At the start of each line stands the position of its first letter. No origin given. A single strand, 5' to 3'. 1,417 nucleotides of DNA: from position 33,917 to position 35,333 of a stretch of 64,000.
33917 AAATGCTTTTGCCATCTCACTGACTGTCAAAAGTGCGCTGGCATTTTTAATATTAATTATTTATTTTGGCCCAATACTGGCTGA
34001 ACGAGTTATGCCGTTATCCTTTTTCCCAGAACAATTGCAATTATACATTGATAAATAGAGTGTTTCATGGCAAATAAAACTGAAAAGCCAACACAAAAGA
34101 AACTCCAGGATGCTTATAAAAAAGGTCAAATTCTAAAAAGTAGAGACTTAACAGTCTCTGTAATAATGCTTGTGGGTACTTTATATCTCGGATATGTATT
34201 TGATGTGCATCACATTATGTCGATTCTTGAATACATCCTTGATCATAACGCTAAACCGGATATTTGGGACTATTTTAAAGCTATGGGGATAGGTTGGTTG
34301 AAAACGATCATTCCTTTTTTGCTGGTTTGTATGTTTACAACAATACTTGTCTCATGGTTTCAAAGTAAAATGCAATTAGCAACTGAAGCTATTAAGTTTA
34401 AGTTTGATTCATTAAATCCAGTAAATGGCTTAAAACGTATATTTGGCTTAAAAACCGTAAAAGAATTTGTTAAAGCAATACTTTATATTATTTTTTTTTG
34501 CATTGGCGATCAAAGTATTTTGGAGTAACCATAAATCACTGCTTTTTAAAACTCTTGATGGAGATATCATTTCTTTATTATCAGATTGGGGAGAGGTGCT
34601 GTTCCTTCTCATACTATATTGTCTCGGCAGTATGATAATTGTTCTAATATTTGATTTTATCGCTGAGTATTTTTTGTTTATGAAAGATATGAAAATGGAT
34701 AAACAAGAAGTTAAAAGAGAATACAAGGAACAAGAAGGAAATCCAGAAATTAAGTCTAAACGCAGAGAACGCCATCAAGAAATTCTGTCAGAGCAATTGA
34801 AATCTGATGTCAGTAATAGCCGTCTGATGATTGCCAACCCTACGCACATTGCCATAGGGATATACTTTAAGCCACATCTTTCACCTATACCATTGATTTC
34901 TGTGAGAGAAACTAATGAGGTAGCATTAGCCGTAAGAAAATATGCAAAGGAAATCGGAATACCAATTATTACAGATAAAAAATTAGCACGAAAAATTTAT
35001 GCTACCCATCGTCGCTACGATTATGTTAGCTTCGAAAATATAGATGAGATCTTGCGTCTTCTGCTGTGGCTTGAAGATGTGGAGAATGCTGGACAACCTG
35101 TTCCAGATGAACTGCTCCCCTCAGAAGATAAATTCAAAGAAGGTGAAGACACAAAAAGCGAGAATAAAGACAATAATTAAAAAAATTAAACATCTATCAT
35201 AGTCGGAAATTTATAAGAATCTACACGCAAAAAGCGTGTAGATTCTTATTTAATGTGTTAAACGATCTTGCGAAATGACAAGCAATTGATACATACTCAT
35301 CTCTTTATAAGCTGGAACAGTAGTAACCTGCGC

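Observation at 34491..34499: epaS (SctU) is split by a frameshift in a T9 homopolymer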

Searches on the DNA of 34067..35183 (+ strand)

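Call 3: search_dna_similar(query=window:34067-35183:+, collection=ecoli_genomes, mode=near, max_rows=40, rows=spread)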
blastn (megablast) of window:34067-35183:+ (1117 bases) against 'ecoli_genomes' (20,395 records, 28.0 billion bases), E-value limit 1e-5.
Records with a match: 3122; places in all: 3125; records where one place covers at least 80% of the query: 3046.
Genomes with a match: 3122 of 5426; with a place that covers at least 80% of the query: 3046. Places per genome that has any: lowest 1, median 1, highest 2. On chromosomes: 3125 places; on plasmids: 0.
Best place of each record, by identity: >=99% 197; 95-99% 463; 90-95% 2462.
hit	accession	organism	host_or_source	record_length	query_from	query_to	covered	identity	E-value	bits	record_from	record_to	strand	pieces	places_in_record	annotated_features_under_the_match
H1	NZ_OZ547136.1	Escherichia coli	Homo sapiens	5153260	1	1117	100%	99.5%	0e+0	2028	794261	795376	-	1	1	EscU/YscU/HrcU family type III secretion system export apparatus ...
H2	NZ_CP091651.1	Escherichia coli strain KTa008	river water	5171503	1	1117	100%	99.2%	0e+0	2012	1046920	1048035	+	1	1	EscU/YscU/HrcU family type III secretion system export apparatus ...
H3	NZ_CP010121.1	Escherichia coli strain C4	cow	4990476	1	1117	100%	99.1%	0e+0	2006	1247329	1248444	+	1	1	EscU/YscU/HrcU family type III secretion system export apparatus ...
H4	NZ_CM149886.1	Escherichia coli strain 1532WA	Homo sapiens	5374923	1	1117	100%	98.7%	0e+0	1986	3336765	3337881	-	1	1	EscU/YscU/HrcU family type III secretion system export apparatus ...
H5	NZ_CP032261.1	Escherichia coli strain AR_0067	missing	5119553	3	1117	100%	98.3%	0e+0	1953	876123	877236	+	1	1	EscU/YscU/HrcU family type III secretion system export apparatus ...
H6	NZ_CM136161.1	Escherichia coli strain PRO_A-1429-6M-A_ESBL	Homo sapiens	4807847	3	1117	100%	98.3%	0e+0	1953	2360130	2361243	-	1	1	EscU/YscU/HrcU family type III secretion system export apparatus ...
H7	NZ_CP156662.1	Escherichia coli strain PKF4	Milvus migrans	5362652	1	1117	100%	96.3%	0e+0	1836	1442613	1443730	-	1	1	EscU/YscU/HrcU family type III secretion system export apparatus ...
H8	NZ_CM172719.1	Escherichia coli strain FCI48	Homo sapiens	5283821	1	1112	100%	96.5%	0e+0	1836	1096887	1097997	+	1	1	EscU/YscU/HrcU family type III secretion system export apparatus ...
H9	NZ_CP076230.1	Escherichia coli O157:H7 strain Rafaela_II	Rectal swab of live bovine cattle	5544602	1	1117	100%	94.8%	0e+0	1742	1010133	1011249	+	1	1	EscU/YscU/HrcU family type III secretion system export apparatus ...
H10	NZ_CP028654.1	Escherichia coli strain 122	cattle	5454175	1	1117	100%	94.8%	0e+0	1742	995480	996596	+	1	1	EscU/YscU/HrcU family type III secretion system export apparatus ...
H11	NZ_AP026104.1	Escherichia coli strain CEC96047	Homo sapiens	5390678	1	1117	100%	94.8%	0e+0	1742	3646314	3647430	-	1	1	EscU/YscU/HrcU family type III secretion system export apparatus ...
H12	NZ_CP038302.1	Escherichia coli O157:H7 strain SS TX 313-1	cattle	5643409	1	1117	100%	94.7%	0e+0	1736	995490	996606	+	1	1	EscU/YscU/HrcU family type III secretion system export apparatus ...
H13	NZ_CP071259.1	Escherichia coli strain MEI005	Outdoors environment of a veterinary ...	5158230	1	1117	100%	94.6%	0e+0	1729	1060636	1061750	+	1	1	EscU/YscU/HrcU family type III secretion system export apparatus ...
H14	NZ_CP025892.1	Escherichia coli strain 503025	Homo sapiens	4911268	1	1117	100%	94.5%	0e+0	1724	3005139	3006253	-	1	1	EscU/YscU/HrcU family type III secretion system export apparatus ...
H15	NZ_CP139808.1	Escherichia coli strain FLI21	Homo sapiens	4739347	1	1117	100%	94.5%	0e+0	1724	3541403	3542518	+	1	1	EscU/YscU/HrcU family type III secretion system export apparatus ...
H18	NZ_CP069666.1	Escherichia coli O89m:H9 strain MIN11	Homo sapiens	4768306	1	1117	100%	94.5%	0e+0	1718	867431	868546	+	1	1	EscU/YscU/HrcU family type III secretion system export apparatus ...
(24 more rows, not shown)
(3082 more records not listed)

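Call 5: get_annotated_region(hit=H1, flank=3000)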
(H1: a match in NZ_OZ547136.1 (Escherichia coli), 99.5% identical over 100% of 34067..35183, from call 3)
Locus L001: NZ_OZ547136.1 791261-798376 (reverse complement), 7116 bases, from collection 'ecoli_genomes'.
description: Escherichia coli isolate AF39 chromosome 1, complete sequence
organism: Escherichia coli (NCBI taxid 562)
replicon: chromosome; assembly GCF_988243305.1
host: Homo sapiens; source: rectal swab; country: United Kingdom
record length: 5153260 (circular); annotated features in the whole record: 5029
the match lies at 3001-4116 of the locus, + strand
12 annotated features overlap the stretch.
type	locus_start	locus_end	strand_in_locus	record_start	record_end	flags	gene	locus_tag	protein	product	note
CDS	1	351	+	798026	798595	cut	-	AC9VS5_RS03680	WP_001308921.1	SpaN/EivJ family type III secretion system needle length determinant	-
CDS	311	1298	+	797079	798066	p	-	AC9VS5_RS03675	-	YscQ/HrcQ family type III secretion apparatus protein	frameshifted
CDS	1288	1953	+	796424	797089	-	-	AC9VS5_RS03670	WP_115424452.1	EscR/YscR/HrcR family type III secretion system export apparatus protein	-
CDS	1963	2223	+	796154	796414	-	-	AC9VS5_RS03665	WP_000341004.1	EscS/YscS/HrcS family type III secretion system export apparatus protein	-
CDS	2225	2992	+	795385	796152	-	sctT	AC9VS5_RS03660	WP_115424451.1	type III secretion system export apparatus subunit SctT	-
CDS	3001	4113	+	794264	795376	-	-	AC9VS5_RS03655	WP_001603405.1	EscU/YscU/HrcU family type III secretion system export apparatus switch protein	-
CDS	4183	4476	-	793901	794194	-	-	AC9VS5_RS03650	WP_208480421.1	invasion protein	-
CDS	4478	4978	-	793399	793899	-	-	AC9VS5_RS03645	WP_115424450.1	helix-turn-helix transcriptional regulator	-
CDS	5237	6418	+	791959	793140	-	-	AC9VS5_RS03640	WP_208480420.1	PrgH/EprH family type III secretion apparatus protein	-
CDS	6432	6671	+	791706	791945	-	-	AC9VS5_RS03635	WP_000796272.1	type III secretion system needle complex protein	-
CDS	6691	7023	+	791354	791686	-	sctI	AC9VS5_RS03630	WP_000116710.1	type III secretion system inner rod subunit SctI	-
CDS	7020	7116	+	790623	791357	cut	-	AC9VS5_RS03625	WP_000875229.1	EscJ/YscJ/HrcJ family type III secretion inner membrane ring protein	-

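Call 6: get_annotated_region(hit=H4, flank=3000)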
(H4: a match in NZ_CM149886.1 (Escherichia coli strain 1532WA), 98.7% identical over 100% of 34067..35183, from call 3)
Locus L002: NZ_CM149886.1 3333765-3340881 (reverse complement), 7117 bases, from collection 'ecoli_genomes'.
description: Escherichia coli strain 1532WA chromosome, whole genome shotgun sequence
organism: Escherichia coli strain 1532WA (NCBI taxid 562)
replicon: chromosome; assembly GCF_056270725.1
host: Homo sapiens; source: feces; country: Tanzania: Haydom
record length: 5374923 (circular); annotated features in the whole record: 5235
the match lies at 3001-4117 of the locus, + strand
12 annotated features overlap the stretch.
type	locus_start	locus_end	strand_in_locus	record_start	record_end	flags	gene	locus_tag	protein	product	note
CDS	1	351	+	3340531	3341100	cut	-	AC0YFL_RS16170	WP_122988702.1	SpaN/EivJ family type III secretion system needle length determinant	-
CDS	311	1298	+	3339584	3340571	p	-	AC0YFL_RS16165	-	YscQ/HrcQ family type III secretion apparatus protein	frameshifted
CDS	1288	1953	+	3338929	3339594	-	-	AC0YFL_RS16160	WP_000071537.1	EscR/YscR/HrcR family type III secretion system export apparatus protein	-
CDS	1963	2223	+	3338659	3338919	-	-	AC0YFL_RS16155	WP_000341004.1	EscS/YscS/HrcS family type III secretion system export apparatus protein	-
CDS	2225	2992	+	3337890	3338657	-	sctT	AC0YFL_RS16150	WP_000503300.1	type III secretion system export apparatus subunit SctT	-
CDS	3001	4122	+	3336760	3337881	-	-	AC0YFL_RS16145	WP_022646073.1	EscU/YscU/HrcU family type III secretion system export apparatus switch protein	-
CDS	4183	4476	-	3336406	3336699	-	-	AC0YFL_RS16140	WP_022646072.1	hypothetical protein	-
CDS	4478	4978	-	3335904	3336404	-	-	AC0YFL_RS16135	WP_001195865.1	helix-turn-helix transcriptional regulator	-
CDS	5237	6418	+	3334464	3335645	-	-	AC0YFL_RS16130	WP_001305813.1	PrgH/EprH family type III secretion apparatus protein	-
CDS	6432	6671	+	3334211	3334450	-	-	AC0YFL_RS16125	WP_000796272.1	type III secretion system needle complex protein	-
CDS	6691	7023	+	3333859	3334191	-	sctI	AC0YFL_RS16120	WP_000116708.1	type III secretion system inner rod subunit SctI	-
CDS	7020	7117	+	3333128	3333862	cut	-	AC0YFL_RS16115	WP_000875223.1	EscJ/YscJ/HrcJ family type III secretion inner membrane ring protein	-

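Call 7: get_annotated_region(hit=H9, flank=3000)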
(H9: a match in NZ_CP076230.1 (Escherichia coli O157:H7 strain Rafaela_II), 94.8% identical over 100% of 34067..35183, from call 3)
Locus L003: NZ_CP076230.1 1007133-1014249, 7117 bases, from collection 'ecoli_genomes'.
description: Escherichia coli O157:H7 strain Rafaela_II chromosome, complete genome
organism: Escherichia coli O157:H7 strain Rafaela_II (NCBI taxid 83334)
replicon: chromosome; assembly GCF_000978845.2
host: -; source: Rectal swab of live bovine cattle; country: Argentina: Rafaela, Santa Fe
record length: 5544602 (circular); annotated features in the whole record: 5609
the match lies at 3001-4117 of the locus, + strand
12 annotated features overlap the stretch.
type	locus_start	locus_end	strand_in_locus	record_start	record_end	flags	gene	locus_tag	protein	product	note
CDS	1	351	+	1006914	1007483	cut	-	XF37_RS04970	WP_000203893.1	type III secretion system needle length determinant, SpaN/EivJ family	-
CDS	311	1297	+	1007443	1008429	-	-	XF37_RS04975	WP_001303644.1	YscQ/HrcQ family type III secretion apparatus protein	-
CDS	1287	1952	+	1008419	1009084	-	-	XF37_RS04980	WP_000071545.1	EscR/YscR/HrcR family type III secretion system export apparatus protein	-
CDS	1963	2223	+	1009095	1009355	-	-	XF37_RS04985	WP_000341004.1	EscS/YscS/HrcS family type III secretion system export apparatus protein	-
CDS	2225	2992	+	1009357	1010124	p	sctT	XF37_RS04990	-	type III secretion system export apparatus subunit SctT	internal stop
CDS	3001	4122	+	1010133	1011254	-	-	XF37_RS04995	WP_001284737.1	EscU/YscU/HrcU family type III secretion system export apparatus switch protein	-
CDS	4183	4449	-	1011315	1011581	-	-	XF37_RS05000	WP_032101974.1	invasion protein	-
CDS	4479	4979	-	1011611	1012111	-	-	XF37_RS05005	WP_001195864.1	helix-turn-helix transcriptional regulator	-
CDS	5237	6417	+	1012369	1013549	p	-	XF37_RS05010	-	PrgH/EprH family type III secretion apparatus protein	frameshifted; internal stop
CDS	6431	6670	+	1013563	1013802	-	-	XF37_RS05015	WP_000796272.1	type III secretion system needle complex protein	-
CDS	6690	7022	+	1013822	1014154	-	sctI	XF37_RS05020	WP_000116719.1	type III secretion system inner rod subunit SctI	-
CDS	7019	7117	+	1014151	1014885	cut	-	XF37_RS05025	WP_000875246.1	EscJ/YscJ/HrcJ family type III secretion inner membrane ring protein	-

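Call 9: search_dna_similar(query=window:34067-35183:+, collection=ecoli_genomes, mode=near, max_rows=60, rows=best)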
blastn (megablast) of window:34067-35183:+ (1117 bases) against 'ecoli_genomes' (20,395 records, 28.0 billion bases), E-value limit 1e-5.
Records with a match: 3122; places in all: 3125; records where one place covers at least 80% of the query: 3046.
Genomes with a match: 3122 of 5426; with a place that covers at least 80% of the query: 3046. Places per genome that has any: lowest 1, median 1, highest 2. On chromosomes: 3125 places; on plasmids: 0.
Best place of each record, by identity: >=99% 197; 95-99% 463; 90-95% 2462.
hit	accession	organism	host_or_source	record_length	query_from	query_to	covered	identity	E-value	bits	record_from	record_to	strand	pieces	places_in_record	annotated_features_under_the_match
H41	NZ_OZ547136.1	Escherichia coli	Homo sapiens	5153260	1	1117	100%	99.5%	0e+0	2028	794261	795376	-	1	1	EscU/YscU/HrcU family type III secretion system export apparatus ...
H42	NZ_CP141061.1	Escherichia coli strain KE55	Homo sapiens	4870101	1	1117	100%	99.4%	0e+0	2025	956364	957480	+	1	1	EscU/YscU/HrcU family type III secretion system export apparatus ...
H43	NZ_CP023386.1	Escherichia coli strain 1190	canine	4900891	1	1117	100%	99.4%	0e+0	2023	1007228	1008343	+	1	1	EscU/YscU/HrcU family type III secretion system export apparatus ...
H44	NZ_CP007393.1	Escherichia coli strain ST2747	-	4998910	1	1117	100%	99.4%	0e+0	2023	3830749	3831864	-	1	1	EscU/YscU/HrcU family type III secretion system export apparatus ...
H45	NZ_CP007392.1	Escherichia coli strain ST2747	-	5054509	1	1117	100%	99.4%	0e+0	2023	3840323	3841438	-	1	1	EscU/YscU/HrcU family type III secretion system export apparatus ...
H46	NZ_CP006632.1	Escherichia coli PCN033 strain PCN033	-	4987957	1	1117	100%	99.4%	0e+0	2023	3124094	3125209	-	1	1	EscU/YscU/HrcU family type III secretion system export apparatus ...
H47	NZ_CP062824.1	Escherichia coli O169:H41 strain Res13-Lact-PER13-34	Sus scrofa domesticus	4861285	1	1117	100%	99.4%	0e+0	2023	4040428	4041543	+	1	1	EscU/YscU/HrcU family type III secretion system export apparatus ...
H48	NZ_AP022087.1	Escherichia coli strain WP4-S18-ESBL-07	-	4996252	1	1117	100%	99.4%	0e+0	2023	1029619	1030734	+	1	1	EscU/YscU/HrcU family type III secretion system export apparatus ...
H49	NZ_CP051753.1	Escherichia coli strain SCU-102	Homo sapiens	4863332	1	1117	100%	99.4%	0e+0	2023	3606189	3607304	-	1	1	EscU/YscU/HrcU family type III secretion system export apparatus ...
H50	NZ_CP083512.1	Escherichia coli strain elppa4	Homo sapiens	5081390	1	1117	100%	99.4%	0e+0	2023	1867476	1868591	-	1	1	EscU/YscU/HrcU family type III secretion system export apparatus ...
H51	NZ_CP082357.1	Escherichia coli strain VCSW7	Top soil and leaf litter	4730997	1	1117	100%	99.4%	0e+0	2023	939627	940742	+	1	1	EscU/YscU/HrcU family type III secretion system export apparatus ...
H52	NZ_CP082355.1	Escherichia coli strain VCSW5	Soil/drain sediment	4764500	1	1117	100%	99.4%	0e+0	2023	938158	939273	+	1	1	EscU/YscU/HrcU family type III secretion system export apparatus ...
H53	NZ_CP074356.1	Escherichia coli strain XJ6.1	bovine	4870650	1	1117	100%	99.4%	0e+0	2023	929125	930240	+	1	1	EscU/YscU/HrcU family type III secretion system export apparatus ...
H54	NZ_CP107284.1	Escherichia coli strain SW4848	Water from a lake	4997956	1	1117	100%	99.4%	0e+0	2023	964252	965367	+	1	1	EscU/YscU/HrcU family type III secretion system export apparatus ...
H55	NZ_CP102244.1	Escherichia coli O7:H15 strain ST70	Homo sapiens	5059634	1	1117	100%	99.4%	0e+0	2023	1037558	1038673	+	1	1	EscU/YscU/HrcU family type III secretion system export apparatus ...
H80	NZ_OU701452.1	Escherichia coli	Homo sapiens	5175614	1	1117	100%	99.3%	0e+0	2019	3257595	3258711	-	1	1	EscU/YscU/HrcU family type III secretion system export apparatus ...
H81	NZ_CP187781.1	Escherichia coli strain 097H6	Cattle Egret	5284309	1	1117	100%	99.3%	0e+0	2019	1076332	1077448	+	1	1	EscU/YscU/HrcU family type III secretion system export apparatus ...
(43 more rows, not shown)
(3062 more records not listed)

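Call 10: get_annotated_region(hit=H42, flank=3000)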
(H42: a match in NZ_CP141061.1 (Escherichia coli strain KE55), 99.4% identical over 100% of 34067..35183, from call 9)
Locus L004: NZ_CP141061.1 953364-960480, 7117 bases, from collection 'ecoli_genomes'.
description: Escherichia coli strain KE55 chromosome, complete genome
organism: Escherichia coli strain KE55 (NCBI taxid 562)
replicon: chromosome; assembly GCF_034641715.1
host: Homo sapiens; source: Infected Human Urine; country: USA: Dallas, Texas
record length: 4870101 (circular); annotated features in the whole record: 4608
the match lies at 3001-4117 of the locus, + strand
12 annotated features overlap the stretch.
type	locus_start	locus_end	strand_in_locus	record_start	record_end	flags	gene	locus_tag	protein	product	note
CDS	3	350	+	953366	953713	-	-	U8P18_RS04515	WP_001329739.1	type III secretion system needle length determinant, SpaN/EivJ family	-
CDS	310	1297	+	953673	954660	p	-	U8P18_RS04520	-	YscQ/HrcQ family type III secretion apparatus protein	frameshifted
CDS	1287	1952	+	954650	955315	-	-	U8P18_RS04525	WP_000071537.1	EscR/YscR/HrcR family type III secretion system export apparatus protein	-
CDS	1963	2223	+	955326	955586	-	-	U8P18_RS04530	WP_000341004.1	EscS/YscS/HrcS family type III secretion system export apparatus protein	-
CDS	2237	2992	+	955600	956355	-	sctT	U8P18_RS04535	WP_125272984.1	type III secretion system export apparatus subunit SctT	-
CDS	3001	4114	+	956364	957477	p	-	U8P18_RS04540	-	EscU/YscU/HrcU family type III secretion system export apparatus switch protein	frameshifted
CDS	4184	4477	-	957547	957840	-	-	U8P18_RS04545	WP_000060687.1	invasion protein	-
CDS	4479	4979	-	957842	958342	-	-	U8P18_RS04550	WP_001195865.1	helix-turn-helix transcriptional regulator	-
CDS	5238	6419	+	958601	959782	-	-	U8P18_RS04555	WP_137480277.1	PrgH/EprH family type III secretion apparatus protein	-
CDS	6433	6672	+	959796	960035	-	-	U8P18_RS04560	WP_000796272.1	type III secretion system needle complex protein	-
CDS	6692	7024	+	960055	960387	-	sctI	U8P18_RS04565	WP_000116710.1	type III secretion system inner rod subunit SctI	-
CDS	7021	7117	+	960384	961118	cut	-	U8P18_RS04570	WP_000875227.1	EscJ/YscJ/HrcJ family type III secretion inner membrane ring protein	-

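Call 11: get_annotated_region(hit=H80, flank=3000)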
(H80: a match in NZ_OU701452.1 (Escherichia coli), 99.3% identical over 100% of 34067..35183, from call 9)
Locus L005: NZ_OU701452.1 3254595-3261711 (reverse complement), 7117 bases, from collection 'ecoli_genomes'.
description: Escherichia coli isolate CNR65D6 chromosome 1, complete sequence
organism: Escherichia coli (NCBI taxid 562)
replicon: chromosome; assembly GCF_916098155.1
host: Homo sapiens; source: Rectal swab; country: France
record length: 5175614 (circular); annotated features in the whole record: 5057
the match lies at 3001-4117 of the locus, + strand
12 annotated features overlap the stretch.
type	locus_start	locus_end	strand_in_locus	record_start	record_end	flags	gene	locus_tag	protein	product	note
CDS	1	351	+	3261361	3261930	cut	-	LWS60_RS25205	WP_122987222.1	type III secretion system needle length determinant, SpaN/EivJ family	-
CDS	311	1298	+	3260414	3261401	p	-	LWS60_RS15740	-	YscQ/HrcQ family type III secretion apparatus protein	frameshifted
CDS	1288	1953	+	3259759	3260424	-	-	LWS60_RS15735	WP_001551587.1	EscR/YscR/HrcR family type III secretion system export apparatus protein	-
CDS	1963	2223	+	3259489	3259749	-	-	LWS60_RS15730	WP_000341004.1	EscS/YscS/HrcS family type III secretion system export apparatus protein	-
CDS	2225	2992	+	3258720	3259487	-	sctT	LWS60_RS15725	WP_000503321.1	type III secretion system export apparatus subunit SctT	-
CDS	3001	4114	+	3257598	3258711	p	-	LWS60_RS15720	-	EscU/YscU/HrcU family type III secretion system export apparatus switch protein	frameshifted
CDS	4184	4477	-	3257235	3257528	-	-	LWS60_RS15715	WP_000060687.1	invasion protein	-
CDS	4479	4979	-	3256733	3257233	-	-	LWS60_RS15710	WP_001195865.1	helix-turn-helix transcriptional regulator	-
CDS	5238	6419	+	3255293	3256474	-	-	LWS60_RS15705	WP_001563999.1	PrgH/EprH family type III secretion apparatus protein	-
CDS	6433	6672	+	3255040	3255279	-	-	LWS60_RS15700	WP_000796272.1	type III secretion system needle complex protein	-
CDS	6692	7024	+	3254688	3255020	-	sctI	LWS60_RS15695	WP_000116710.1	type III secretion system inner rod subunit SctI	-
CDS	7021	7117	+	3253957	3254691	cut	-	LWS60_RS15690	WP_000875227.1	EscJ/YscJ/HrcJ family type III secretion inner membrane ring protein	-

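Call 12: get_annotated_region(hit=H81, flank=3000)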
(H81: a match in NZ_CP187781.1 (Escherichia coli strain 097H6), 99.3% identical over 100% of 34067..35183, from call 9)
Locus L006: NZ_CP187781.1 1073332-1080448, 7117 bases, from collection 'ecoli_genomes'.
description: Escherichia coli strain 097H6 chromosome, complete genome
organism: Escherichia coli strain 097H6 (NCBI taxid 562)
replicon: chromosome; assembly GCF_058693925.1
host: Cattle Egret; source: -; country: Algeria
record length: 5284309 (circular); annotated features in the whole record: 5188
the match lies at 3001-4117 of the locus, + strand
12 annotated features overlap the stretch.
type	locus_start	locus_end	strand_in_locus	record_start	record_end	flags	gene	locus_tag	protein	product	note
CDS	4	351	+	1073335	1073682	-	-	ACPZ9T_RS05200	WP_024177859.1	SpaN/EivJ family type III secretion system needle length determinant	-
CDS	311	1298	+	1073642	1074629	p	-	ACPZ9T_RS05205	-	YscQ/HrcQ family type III secretion apparatus protein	frameshifted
CDS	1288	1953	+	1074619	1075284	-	-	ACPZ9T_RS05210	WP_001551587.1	EscR/YscR/HrcR family type III secretion system export apparatus protein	-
CDS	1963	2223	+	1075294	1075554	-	-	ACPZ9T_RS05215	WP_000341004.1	EscS/YscS/HrcS family type III secretion system export apparatus protein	-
CDS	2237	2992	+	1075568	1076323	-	sctT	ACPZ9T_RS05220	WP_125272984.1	type III secretion system export apparatus subunit SctT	-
CDS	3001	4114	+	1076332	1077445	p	-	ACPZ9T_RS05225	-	EscU/YscU/HrcU family type III secretion system export apparatus switch protein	frameshifted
CDS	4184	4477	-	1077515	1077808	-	-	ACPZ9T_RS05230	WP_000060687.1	invasion protein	-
CDS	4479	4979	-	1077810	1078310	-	-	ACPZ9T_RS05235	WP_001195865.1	helix-turn-helix transcriptional regulator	-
CDS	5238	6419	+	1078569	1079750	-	-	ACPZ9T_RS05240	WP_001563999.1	PrgH/EprH family type III secretion apparatus protein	-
CDS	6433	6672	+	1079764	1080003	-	-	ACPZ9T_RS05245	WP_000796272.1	type III secretion system needle complex protein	-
CDS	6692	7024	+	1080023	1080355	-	sctI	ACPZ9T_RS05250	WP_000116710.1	type III secretion system inner rod subunit SctI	-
CDS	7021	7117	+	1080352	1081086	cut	-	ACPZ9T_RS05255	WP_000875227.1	EscJ/YscJ/HrcJ family type III secretion inner membrane ring protein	-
